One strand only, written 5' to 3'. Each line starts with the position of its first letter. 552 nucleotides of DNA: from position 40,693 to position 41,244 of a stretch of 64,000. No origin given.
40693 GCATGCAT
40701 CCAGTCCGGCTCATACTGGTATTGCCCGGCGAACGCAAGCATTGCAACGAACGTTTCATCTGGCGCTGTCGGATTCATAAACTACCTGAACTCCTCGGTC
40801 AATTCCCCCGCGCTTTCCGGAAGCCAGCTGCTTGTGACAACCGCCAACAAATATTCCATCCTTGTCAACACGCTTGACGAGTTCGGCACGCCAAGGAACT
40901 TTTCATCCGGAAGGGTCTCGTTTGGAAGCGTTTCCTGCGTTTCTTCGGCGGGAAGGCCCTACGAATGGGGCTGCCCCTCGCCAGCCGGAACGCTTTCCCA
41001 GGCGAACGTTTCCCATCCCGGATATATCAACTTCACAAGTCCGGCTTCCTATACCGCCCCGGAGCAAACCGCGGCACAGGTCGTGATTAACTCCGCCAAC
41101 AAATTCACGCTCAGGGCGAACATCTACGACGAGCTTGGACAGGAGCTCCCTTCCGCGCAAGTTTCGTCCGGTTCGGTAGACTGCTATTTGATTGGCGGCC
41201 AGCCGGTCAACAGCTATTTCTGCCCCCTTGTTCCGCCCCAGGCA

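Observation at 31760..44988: Two adjacent giant surface proteins built from a repeated ~100-aa module with a conserved C-x8-14-[WY]GCP cysteine pair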

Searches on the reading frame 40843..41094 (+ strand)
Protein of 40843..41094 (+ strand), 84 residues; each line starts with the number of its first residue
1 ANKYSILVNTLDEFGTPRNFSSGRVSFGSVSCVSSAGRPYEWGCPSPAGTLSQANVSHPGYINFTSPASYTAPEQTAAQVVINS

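Call 25: search_protein_families(library=pfam, alignment_id=A1, max_evalue=10)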
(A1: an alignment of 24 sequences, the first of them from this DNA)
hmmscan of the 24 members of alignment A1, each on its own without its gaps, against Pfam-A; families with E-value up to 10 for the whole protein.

A. member 1, seq(84 aa): 1 family
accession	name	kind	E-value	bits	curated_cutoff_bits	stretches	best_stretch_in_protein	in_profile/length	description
PF19989.4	DUF6425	-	0.03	14.9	25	1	21-75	84-135/227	Family of unknown function (DUF6425)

B. families by the number of members that match (of 24 scanned): 6 families
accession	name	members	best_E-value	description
PF13620.12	CarboxypepD_reg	2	0.00088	Carboxypeptidase regulatory-like domain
PF19989.4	DUF6425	1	0.03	Family of unknown function (DUF6425)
PF00761.25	Polyoma_coat2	1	0.03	Polyomavirus coat protein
PF13715.12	CarbopepD_reg_2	1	0.044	CarboxypepD_reg-like domain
PF14292.12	SusE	1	0.05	SusE outer membrane protein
PF18471.6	Ribosomal_L27_C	1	0.096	Ribosomal L27 protein C-terminal domain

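Call 26: search_solved_structures(query=A1, max_evalue=10)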
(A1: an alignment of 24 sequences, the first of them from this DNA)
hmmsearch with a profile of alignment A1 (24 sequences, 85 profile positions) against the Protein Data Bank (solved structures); distinct sequences matched with E-value up to 10: 2.
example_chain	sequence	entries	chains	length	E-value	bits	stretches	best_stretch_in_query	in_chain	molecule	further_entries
7b2q_D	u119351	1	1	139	0.33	14.3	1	24-68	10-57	Anti-C4b nanobody B12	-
9qk2_D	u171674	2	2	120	0.46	13.9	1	24-69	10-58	Anti-C4b nanobody B12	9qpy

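Call 31: predict_structure(alignment_id=A1)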
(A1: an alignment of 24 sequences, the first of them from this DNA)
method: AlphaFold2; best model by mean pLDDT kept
length: 84 residues; sequences in the alignment: 24
mean_pLDDT: 84.6   pTM: 0.71
mean pLDDT of the five models: 84.6, 81.3, 81.4, 80.3, 79.8
residues with pLDDT >= 90: 29; 70-90: 46; 50-70: 9; < 50: 0
segments of 3 or more residues with pLDDT < 50: none
pLDDT, mean of each block of 10 residues (from residue 1): 76 87 90 90 88 91 89 70 74
secondary structure, 60 per line:
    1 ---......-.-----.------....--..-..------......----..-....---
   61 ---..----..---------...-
elements in order: E4-9 E24-27 E41-46 E54-57 E81-83

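Call 34: fold_search(model_id=the predicted structure, library=pdb)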
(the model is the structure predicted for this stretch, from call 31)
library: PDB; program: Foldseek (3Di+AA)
matches with E <= 10: 971; with E <= 0.001: 0
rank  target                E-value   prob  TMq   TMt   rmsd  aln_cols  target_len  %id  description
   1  2nsm                  8.7e-03  1.00  0.54  0.14   6.5        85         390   14  Crystal structure of the human carboxypeptidase N (Kininase I) catalytic domain (released 2007-04-24)
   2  2b59_B                1.3e-02  1.00  0.54  0.32   5.3        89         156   11  The type II cohesin dockerin complex (released 2005-10-11)
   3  3kcp_A                1.5e-02  1.00  0.53  0.18   5.3        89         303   12  Crystal structure of interacting Clostridium thermocellum multimodular components (released 2010-02-09)
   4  4wi0_B                2.4e-02  1.00  0.55  0.32   5.3        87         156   10  Crystal structure of Coh3ScaB-XDoc_M2ScaA complex: A C-terminal interface mutant of type II Cohesin-X-Dockerin complex (released 2015-10-07)
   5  1qmu_A                2.5e-02  1.00  0.63  0.17   2.7        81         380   14  Duck carboxypeptidase D domain II (released 2000-10-13)
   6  4u3s_B                2.6e-02  1.00  0.56  0.33   4.6        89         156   11  Crystal structure of Coh3ScaB-XDoc_M1ScaA complex: A N-terminal interface mutant of type II Cohesin-X-Dockerin complex (released 2015-07-29)
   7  5g5d_B                2.6e-02  0.99  0.53  0.32   5.3        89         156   11  Crystal Structure of the CohScaC2-XDocCipA type II complex from Clostridium thermocellum (released 2017-04-05)
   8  5aq0_A                2.8e-02  1.00  0.65  0.66   2.7        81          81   14  The structure of the Transthyretin-like domain of the first catalytic domain of the HUMAN Carboxypeptidase D (released 2016-09-28)
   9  7mue_AH               2.8e-02  0.99  0.51  0.31   5.0        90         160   10  Legionella pneumophila Dot/Icm T4SS PR (released 2021-10-06)
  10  6hif_Y                2.9e-02  1.00  0.62  0.61   2.9        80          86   14  Kuenenia stuttgartiensis hydrazine dehydrogenase complex (released 2019-04-17)
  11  9hfj                  3.3e-02  1.00  0.53  0.55   4.2        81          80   17  Crystal structure of the NTE domain of SusCdex (BT3090) dextran transporter (released 2025-11-26)
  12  4fl4_C                3.9e-02  0.99  0.55  0.18   5.7        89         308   12  Scaffoldin conformation and dynamics revealed by a ternary complex from the Clostridium thermocellum cellulosome (released 2012-06-27)
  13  4fl4_I                3.9e-02  0.99  0.55  0.18   5.3        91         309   12  Scaffoldin conformation and dynamics revealed by a ternary complex from the Clostridium thermocellum cellulosome (released 2012-06-27)
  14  4fl4_L                3.9e-02  0.99  0.53  0.18   5.4        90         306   12  Scaffoldin conformation and dynamics revealed by a ternary complex from the Clostridium thermocellum cellulosome (released 2012-06-27)
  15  5aq0_B                4.8e-02  1.00  0.65  0.66   2.7        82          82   13  The structure of the Transthyretin-like domain of the first catalytic domain of the HUMAN Carboxypeptidase D (released 2016-09-28)
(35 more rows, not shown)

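Call 35: search_protein_representatives(alignment_id=A1)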
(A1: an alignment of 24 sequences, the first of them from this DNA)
Query: 24 sequences, 85 profile positions. Proteins with E-value up to 0.001 (for the whole library): 93; up to 1e-10: 54; up to 1e-30: 23. The best 93 are listed.
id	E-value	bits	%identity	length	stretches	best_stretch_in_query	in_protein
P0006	0.0e+00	1012.0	-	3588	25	3-82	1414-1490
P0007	8.6e-217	718.1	-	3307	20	2-82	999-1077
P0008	7.5e-203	673.4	-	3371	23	5-84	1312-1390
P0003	2.0e-122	415.7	-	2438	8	1-85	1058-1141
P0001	1.6e-109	374.3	-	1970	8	2-84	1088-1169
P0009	1.2e-85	297.7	-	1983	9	2-84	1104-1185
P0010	2.3e-85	296.9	-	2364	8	2-83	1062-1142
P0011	2.7e-73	258.2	-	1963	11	2-84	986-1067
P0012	5.3e-71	250.9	-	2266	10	2-81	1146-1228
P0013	1.2e-68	243.4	-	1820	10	1-82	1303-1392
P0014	7.1e-67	237.6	-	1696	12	2-83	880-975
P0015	3.0e-65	232.4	-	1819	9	2-84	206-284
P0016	2.7e-58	210.1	-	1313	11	4-76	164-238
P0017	8.5e-55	198.9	-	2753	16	24-83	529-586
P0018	1.6e-47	175.6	-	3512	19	9-80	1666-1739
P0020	1.0e-40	153.8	-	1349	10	6-82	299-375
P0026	1.0e-31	124.9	-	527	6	3-69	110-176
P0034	1.6e-24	101.9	-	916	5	2-81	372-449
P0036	2.9e-22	94.7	-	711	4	10-68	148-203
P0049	1.0e-13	67.2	-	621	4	10-71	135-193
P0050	1.3e-13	67.0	-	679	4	3-78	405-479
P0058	9.0e-10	54.6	-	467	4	3-77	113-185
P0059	1.1e-09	54.3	-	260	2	4-70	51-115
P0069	1.7e-08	50.5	-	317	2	3-70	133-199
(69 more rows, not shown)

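Call 38: search_protein_families(library=pfam, proteins=[P0006, P0020, P0034, P0036, P0050, P0058, P0069, P0059, P0049, P0026], max_evalue=0.01)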
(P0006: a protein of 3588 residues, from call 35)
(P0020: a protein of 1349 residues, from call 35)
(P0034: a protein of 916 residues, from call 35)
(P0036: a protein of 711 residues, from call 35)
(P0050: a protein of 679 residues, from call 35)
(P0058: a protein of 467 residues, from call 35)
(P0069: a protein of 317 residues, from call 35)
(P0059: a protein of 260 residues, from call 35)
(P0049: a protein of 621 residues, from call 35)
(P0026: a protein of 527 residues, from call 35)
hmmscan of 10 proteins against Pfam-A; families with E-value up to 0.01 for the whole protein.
P0006 (3588 aa): 4 families
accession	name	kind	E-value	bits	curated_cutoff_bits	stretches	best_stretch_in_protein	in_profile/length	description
PF02369.22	Big_1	-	7.2e-10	39.3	34.9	1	3265-3361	5-88/93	Bacterial Ig-like domain (group 1)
PF09134.16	Invasin_D3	-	1.5e-06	29.1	33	1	3266-3365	9-95/98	Invasin, domain 3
PF14524.12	Wzt_C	-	0.00086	19.7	30.4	0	3394-3474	32-114/143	Wzt C-terminal domain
PF19077.6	Big_13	-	0.00091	20.1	27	1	3430-3481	48-100/102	Bacterial Ig-like domain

P0020 (1349 aa): 1 family
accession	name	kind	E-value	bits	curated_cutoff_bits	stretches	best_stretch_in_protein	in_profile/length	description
PF13205.12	Big_5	-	7.7e-23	81.7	23.6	2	1094-1195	1-96/105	Bacterial Ig-like domain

P0034 (916 aa): 1 family
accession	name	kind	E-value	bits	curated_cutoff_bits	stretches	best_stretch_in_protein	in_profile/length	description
PF13620.12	CarboxypepD_reg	-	0.008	17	32.3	0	207-280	5-76/82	Carboxypeptidase regulatory-like domain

P0036 (711 aa): 0 families

P0050 (679 aa): 1 family
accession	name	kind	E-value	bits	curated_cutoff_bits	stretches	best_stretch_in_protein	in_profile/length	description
PF22644.2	BsNagA_N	-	0.006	16.7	27.4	0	265-289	12-36/50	BsNagA composite domain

P0058 (467 aa): 4 families
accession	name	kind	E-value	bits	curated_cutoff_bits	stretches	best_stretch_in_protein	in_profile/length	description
PF20606.3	DUF6799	-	0.00048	20.3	26.8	0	339-360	23-44/63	Domain of unknown function (DUF6799)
PF02457.21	DAC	-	0.00093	19.2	27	0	159-183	51-75/119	DisA bacterial checkpoint controller nucleotide-binding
PF07315.17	DUF1462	-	0.0026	18.5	25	0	321-354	54-87/93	Protein of unknown function (DUF1462)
PF02771.21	Acyl-CoA_dh_N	-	0.0095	16.7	22.9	0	102-143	49-90/113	Acyl-CoA dehydrogenase, N-terminal domain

P0069 (317 aa): 0 families

P0059 (260 aa): 0 families

P0049 (621 aa): 2 families
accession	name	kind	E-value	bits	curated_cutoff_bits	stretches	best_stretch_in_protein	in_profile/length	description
PF01471.23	PG_binding_1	-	3.6e-15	56.3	23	1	559-614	3-57/57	Putative peptidoglycan binding domain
PF09374.15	PG_binding_3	-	0.00011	22.7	24.6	0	561-593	3-34/76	Predicted Peptidoglycan domain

P0026 (527 aa): 2 families
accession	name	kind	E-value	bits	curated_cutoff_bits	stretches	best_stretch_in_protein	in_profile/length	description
PF22408.1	PsV_CP_C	-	0.0056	17.2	27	0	136-163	18-45/52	PsV, capsid protein, C-terminal domain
PF16369.11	GH43_C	-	0.0061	17.5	23.4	0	51-123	11-80/100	C-terminal lipocalin-like domain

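Call 39: list_cluster_members(proteins=[P0006, P0007, P0009, P0010, P0011, P0012, P0014, P0017, P0020, P0034])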
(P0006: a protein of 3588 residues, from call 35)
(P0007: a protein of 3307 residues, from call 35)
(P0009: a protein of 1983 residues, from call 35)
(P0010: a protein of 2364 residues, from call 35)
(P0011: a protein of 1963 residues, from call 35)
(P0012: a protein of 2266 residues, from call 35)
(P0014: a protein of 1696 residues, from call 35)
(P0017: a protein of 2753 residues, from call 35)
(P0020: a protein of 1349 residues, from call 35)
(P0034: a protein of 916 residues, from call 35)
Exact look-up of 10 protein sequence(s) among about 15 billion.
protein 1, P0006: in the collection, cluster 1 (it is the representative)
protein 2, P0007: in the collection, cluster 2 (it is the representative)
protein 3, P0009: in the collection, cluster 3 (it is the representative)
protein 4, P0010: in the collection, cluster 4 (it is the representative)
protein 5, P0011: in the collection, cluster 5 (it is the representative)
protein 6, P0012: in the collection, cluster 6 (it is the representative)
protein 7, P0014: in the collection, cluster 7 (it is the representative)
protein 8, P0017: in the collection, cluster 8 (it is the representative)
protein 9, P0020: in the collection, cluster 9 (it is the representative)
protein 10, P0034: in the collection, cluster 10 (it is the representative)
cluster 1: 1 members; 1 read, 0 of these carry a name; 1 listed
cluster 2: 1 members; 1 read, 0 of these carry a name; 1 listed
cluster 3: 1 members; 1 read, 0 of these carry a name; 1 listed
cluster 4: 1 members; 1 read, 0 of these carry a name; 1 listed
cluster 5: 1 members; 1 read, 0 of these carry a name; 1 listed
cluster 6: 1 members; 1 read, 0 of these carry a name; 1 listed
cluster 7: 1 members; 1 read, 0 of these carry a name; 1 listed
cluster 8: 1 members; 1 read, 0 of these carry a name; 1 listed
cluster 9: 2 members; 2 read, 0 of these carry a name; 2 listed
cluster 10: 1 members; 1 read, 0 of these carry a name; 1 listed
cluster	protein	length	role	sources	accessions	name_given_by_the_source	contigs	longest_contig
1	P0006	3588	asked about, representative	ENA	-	-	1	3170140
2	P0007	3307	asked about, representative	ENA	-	-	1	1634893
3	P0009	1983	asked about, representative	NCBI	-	-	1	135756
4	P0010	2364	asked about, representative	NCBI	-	-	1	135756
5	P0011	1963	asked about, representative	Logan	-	-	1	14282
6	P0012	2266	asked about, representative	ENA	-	-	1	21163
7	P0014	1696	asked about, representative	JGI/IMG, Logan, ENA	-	-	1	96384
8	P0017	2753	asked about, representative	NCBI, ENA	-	-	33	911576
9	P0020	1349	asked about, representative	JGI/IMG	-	-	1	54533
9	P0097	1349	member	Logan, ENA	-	-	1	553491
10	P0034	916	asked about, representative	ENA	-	-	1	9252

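Call 40: find_encoding_contigs(protein=P0009, flank=10000, max_places=3)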
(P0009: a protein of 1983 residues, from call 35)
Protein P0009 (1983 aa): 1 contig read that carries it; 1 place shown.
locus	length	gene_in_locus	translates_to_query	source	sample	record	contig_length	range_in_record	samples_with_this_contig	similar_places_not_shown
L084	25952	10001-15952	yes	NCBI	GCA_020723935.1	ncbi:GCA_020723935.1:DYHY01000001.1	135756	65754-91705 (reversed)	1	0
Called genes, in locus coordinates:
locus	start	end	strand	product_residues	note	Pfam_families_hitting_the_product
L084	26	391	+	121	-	PF11950:DUF3467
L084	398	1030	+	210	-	PF00702:Hydrolase, PF12710:HAD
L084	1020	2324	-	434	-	-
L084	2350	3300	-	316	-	PF05833:NFACT_N (weak)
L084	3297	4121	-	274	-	PF04079:SMC_ScpB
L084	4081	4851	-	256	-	PF02616:SMC_ScpA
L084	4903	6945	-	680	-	PF01841:Transglut_core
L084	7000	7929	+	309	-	PF01926:MMR_HSR1, PF02421:FeoB_N (weak), PF02824:TGS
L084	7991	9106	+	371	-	PF07690:MFS_1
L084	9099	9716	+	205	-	PF02545:Maf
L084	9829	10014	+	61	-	-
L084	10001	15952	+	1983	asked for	-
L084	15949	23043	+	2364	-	-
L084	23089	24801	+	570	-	-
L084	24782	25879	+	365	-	-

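Call 41: find_encoding_contigs(protein=P0017, flank=6000, max_places=2)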
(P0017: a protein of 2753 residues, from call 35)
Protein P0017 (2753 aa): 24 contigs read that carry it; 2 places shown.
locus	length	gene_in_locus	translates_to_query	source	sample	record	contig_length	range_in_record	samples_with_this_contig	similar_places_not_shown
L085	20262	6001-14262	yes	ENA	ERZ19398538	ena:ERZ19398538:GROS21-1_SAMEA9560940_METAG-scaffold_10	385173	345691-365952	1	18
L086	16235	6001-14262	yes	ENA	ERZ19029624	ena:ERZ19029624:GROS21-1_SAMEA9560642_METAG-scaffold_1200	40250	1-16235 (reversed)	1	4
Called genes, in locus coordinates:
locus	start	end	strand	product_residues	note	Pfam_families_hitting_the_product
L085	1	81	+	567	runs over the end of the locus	PF09972:DUF2207, PF20990:DUF2207_C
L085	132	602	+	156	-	PF00293:NUDIX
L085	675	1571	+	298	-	PF01435:Peptidase_M48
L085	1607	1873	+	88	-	-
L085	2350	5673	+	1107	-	-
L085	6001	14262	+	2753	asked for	PF13205:Big_5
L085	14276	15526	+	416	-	-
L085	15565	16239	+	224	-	PF00072:Response_reg, PF00486:Trans_reg_C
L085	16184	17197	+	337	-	PF00512:HisKA, PF02518:HATPase_c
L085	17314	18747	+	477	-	PF01471:PG_binding_1 (faint)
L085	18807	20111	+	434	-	-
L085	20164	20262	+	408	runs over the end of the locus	PF00437:T2SSE, PF13401:AAA_22 (weak)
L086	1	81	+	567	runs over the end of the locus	PF09972:DUF2207, PF20990:DUF2207_C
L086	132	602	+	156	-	PF00293:NUDIX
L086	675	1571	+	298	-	PF01435:Peptidase_M48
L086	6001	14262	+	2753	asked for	PF13205:Big_5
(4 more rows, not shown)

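Call 42: find_encoding_contigs(protein=P0006, flank=6000, max_places=2)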
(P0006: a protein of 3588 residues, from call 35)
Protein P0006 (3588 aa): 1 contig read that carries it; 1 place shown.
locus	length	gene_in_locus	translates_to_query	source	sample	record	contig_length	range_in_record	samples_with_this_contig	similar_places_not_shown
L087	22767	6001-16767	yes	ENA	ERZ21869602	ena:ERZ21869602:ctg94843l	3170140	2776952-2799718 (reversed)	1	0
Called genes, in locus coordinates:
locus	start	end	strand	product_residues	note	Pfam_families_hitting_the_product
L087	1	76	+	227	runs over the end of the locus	PF00753:Lactamase_B, PF12706:Lactamase_B_2 (weak)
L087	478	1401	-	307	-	-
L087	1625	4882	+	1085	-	-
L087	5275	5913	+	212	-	-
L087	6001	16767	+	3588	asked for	PF02369:Big_1, PF09134:Invasin_D3 (weak)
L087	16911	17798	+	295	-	-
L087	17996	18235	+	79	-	PF09413:DUF2007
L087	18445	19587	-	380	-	-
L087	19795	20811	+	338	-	PF00288:GHMP_kinases_N, PF08544:GHMP_kinases_C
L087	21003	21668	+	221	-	PF01891:CbiM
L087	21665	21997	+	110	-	PF13190:PDGLE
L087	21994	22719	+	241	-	PF02361:CbiQ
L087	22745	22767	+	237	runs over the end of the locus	PF00005:ABC_tran, PF02463:SMC_N (faint), PF13304:AAA_21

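Call 43: find_encoding_contigs(protein=P0014, flank=8000, max_places=2)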
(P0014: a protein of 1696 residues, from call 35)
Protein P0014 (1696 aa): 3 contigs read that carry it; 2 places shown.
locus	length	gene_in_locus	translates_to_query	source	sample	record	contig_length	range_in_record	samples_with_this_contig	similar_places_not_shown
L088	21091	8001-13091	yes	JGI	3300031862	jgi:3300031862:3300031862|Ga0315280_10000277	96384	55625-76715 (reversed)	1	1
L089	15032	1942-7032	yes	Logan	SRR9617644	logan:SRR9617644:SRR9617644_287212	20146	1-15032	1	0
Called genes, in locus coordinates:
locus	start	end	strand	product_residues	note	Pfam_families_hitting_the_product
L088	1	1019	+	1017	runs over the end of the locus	PF10633:NPCBM_assoc (weak)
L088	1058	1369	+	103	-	-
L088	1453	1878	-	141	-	PF01850:PIN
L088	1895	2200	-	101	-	PF04014:MazE_antitoxin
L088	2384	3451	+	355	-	-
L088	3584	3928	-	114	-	-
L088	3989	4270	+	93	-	-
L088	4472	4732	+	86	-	PF04014:MazE_antitoxin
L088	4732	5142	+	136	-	PF01850:PIN, PF13470:PIN_3, PF16289:PIN_12 (weak)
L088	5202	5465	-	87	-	-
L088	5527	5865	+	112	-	-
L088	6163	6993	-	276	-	PF03477:ATP-cone, PF04471:Mrr_cat (weak), PF22357:AF1548-like_C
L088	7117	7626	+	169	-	PF08279:HTH_11 (faint)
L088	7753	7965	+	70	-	-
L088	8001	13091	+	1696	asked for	-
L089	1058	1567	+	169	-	PF08279:HTH_11 (faint)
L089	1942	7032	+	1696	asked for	-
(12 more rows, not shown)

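Call 52: find_homologous_proteins(query=A2, max_evalue=0.000001)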
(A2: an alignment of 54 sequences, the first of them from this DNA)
Query A2 (54 sequences): 931 candidates shared short words with the query, none scored E <= 0.000001.

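Call 58: search_protein_families(library=pfam, alignment_id=A2, max_evalue=10)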
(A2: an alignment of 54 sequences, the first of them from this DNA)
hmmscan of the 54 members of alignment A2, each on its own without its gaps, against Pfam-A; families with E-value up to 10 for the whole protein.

A. member 1, seq(84 aa): 1 family
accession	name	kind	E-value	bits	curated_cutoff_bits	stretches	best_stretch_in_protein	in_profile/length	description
PF19989.4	DUF6425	-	0.03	14.9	25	1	21-75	84-135/227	Family of unknown function (DUF6425)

B. families by the number of members that match (of 54 scanned): 21 families
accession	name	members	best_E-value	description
PF13620.12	CarboxypepD_reg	16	2.1e-05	Carboxypeptidase regulatory-like domain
PF10577.15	FAM171A1-2-B_N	2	0.00015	FAM171A1/A2/B, N-terminal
PF01833.30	TIG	2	0.0014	IPT/TIG domain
PF24107.1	DUF7382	2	0.002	Domain of unknown function (DUF7382)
PF22902.2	NOMO1-like_9th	2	0.033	BOS complex subunit NOMO1-like, beta sandwich domain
PF22408.1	PsV_CP_C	1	0.00082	PsV, capsid protein, C-terminal domain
PF24248.1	DUF7451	1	0.00097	Domain of unknown function (DUF7451)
PF24870.1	DUF7735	1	0.015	Domain of unknown function (DUF7735)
PF15416.12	DUF4623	1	0.019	Domain of unknown function (DUF4623)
PF25130.1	DUF7820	1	0.027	Domain of unknown function (DUF7820)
PF19989.4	DUF6425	1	0.03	Family of unknown function (DUF6425)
PF00761.25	Polyoma_coat2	1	0.03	Polyomavirus coat protein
PF16871.11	DUF5077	1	0.036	Domain of unknown function (DUF5077)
PF24593.1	DUF7617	1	0.04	Domain of unknown function (DUF7617)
PF24013.1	DUF7327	1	0.064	Family of unknown function (DUF7327)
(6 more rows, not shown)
